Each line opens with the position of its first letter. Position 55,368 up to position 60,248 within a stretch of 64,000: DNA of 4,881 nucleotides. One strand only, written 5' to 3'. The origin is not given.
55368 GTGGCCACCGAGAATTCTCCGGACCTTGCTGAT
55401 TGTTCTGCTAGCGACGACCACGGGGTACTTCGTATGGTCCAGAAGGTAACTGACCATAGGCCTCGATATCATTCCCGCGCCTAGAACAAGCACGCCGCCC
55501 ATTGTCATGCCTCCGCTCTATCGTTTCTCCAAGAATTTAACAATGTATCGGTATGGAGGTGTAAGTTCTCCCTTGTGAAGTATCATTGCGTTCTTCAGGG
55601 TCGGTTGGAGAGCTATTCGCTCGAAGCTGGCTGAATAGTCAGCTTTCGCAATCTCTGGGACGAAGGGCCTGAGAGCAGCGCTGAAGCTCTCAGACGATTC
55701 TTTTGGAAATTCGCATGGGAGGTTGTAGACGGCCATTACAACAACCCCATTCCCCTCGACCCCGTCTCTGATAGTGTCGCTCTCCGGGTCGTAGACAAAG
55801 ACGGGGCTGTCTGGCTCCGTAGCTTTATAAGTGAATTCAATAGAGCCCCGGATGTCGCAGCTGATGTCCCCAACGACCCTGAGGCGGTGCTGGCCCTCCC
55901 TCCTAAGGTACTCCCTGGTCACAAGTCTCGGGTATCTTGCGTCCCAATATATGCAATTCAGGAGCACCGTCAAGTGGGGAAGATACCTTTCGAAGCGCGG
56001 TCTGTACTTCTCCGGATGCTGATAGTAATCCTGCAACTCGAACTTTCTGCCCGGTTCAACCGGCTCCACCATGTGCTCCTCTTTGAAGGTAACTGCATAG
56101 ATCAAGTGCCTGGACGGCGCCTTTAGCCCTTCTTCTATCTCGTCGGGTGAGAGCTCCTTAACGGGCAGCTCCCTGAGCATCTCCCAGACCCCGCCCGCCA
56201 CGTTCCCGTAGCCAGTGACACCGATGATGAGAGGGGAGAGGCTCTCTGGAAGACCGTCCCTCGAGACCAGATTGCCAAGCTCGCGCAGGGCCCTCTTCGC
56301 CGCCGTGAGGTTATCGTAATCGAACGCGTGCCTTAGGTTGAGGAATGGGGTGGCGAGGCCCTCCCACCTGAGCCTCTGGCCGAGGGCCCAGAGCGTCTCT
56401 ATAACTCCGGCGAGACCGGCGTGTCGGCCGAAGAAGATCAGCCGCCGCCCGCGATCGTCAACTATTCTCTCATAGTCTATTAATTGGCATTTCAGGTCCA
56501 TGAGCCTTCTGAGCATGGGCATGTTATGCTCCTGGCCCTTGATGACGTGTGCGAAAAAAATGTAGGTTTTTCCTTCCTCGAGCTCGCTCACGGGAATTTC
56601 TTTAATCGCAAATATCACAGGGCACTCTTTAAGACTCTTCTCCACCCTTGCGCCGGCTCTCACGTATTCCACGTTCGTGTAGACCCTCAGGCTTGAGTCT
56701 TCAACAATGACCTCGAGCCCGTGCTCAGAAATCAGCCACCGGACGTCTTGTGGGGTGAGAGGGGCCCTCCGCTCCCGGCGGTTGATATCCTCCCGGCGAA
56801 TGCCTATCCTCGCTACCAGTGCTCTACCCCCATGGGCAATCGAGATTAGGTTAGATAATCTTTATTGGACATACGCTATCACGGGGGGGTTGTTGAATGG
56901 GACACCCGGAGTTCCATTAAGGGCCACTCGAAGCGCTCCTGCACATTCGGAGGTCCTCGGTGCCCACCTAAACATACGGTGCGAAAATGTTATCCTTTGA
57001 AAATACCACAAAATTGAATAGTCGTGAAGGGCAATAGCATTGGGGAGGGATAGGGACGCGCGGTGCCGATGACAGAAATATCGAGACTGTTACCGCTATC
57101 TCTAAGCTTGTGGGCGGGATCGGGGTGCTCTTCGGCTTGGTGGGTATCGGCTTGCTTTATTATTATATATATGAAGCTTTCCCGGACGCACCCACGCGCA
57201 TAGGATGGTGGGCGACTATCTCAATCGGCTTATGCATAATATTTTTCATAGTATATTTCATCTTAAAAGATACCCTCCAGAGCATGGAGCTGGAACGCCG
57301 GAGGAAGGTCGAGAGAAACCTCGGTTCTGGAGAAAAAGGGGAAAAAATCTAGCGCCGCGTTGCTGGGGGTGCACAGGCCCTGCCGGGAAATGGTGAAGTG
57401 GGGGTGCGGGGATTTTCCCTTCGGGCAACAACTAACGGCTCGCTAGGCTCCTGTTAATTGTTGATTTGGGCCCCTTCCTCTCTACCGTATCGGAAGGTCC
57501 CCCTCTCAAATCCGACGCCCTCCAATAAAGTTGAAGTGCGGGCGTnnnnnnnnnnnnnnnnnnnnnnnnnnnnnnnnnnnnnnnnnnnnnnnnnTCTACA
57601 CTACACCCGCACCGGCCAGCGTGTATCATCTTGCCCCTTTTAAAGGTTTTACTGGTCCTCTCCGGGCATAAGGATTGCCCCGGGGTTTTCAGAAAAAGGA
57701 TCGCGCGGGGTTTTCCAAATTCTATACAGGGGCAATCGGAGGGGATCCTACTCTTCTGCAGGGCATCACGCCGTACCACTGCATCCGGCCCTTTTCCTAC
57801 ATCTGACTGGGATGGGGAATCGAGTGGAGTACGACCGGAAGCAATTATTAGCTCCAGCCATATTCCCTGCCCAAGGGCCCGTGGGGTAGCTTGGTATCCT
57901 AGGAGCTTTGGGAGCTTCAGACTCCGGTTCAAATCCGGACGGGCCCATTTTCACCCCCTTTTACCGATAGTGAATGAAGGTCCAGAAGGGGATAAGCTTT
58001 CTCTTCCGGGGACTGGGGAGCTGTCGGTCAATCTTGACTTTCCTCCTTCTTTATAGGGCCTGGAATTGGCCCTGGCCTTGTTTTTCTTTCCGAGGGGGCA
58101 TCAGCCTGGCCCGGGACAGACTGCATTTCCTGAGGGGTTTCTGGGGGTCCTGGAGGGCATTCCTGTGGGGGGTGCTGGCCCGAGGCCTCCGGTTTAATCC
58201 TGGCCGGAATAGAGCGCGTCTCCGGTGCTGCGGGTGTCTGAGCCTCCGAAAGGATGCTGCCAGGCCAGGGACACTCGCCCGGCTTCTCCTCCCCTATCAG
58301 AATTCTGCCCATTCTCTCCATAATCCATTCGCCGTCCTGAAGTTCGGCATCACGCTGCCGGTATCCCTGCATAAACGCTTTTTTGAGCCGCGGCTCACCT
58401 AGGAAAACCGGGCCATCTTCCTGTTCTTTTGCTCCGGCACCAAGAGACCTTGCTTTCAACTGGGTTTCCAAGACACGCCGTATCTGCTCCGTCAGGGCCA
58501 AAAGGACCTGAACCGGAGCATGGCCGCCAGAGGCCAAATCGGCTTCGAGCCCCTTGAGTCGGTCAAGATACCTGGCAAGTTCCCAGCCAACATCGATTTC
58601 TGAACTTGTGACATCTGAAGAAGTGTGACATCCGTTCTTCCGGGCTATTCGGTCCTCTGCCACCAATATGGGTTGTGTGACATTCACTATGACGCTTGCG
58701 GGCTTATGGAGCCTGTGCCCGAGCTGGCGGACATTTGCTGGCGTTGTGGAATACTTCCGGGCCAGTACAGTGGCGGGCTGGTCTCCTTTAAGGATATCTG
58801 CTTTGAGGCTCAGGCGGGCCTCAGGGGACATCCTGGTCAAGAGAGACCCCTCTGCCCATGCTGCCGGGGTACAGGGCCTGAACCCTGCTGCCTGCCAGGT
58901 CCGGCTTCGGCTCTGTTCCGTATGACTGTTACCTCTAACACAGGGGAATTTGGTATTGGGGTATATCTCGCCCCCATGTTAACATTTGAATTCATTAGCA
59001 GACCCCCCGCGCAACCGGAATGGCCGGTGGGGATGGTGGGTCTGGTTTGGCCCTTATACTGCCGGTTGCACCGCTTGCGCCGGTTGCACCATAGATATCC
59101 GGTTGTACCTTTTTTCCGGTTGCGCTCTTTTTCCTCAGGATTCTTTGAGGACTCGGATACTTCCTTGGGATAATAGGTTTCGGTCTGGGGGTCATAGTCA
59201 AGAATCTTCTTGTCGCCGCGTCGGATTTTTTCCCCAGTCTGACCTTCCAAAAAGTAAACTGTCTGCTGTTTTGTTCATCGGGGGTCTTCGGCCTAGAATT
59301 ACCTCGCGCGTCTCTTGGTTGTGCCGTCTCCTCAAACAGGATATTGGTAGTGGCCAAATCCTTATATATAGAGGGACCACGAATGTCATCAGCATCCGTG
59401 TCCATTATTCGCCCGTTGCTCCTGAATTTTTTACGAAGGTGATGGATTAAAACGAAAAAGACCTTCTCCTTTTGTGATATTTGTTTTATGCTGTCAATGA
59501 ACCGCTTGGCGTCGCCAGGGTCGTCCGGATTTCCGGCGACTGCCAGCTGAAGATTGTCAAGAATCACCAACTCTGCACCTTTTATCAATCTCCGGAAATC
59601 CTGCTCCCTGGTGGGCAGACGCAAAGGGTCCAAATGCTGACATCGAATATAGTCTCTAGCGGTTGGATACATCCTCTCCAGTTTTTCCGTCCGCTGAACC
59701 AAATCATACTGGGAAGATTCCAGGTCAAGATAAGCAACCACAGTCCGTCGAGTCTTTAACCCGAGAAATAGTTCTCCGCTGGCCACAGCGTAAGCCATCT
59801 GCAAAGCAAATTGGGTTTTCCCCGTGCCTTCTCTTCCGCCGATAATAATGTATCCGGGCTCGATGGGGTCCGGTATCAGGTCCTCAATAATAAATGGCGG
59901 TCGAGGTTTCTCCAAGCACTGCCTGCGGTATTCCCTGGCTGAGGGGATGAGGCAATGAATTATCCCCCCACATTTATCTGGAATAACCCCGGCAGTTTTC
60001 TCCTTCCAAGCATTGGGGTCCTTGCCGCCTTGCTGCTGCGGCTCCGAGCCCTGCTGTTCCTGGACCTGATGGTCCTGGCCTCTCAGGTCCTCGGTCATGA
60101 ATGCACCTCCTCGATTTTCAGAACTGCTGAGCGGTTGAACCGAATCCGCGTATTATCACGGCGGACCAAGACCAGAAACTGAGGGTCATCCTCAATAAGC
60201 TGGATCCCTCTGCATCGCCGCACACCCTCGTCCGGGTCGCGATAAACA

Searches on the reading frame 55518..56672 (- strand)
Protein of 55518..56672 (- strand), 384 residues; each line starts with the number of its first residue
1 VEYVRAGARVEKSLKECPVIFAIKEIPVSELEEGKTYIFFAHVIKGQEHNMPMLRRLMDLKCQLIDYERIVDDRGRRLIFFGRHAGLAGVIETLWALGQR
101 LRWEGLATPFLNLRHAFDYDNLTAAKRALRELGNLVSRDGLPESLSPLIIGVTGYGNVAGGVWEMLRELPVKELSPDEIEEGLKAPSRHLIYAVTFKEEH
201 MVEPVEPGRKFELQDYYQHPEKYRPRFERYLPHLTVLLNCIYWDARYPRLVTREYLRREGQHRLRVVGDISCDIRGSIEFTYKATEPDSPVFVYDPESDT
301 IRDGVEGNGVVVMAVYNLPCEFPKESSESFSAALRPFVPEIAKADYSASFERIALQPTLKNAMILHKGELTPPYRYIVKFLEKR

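Call 63: search_protein_families(library=pfam, proteins=[window:55518-56672:-], max_evalue=0.00001)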
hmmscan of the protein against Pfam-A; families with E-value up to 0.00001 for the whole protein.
window:55518-56672:- (384 aa): 2 families
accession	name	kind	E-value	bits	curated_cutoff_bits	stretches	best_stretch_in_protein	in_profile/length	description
PF05222.21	AlaDh_PNT_N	-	3.7e-11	43.8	30.4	1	2-88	46-136/136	Alanine dehydrogenase/PNT, N-terminal domain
PF01262.27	AlaDh_PNT_C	-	3.8e-08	33.5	23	1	245-371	105-212/214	Alanine dehydrogenase/PNT, C-terminal domain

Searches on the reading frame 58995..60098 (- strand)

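Call 63: search_protein_families(library=pfam, proteins=[window:58995-60098:-], max_evalue=0.00001)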
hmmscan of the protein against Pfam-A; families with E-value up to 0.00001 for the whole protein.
window:58995-60098:- (367 aa): 2 families
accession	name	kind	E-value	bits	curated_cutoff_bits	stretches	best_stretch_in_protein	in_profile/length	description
PF13481.12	AAA_25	-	1.1e-22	81.1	27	1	72-224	23-193/195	AAA domain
PF03796.21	DnaB_C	-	3.4e-06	27.1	27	0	83-141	21-71/255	DnaB-like helicase C terminal domain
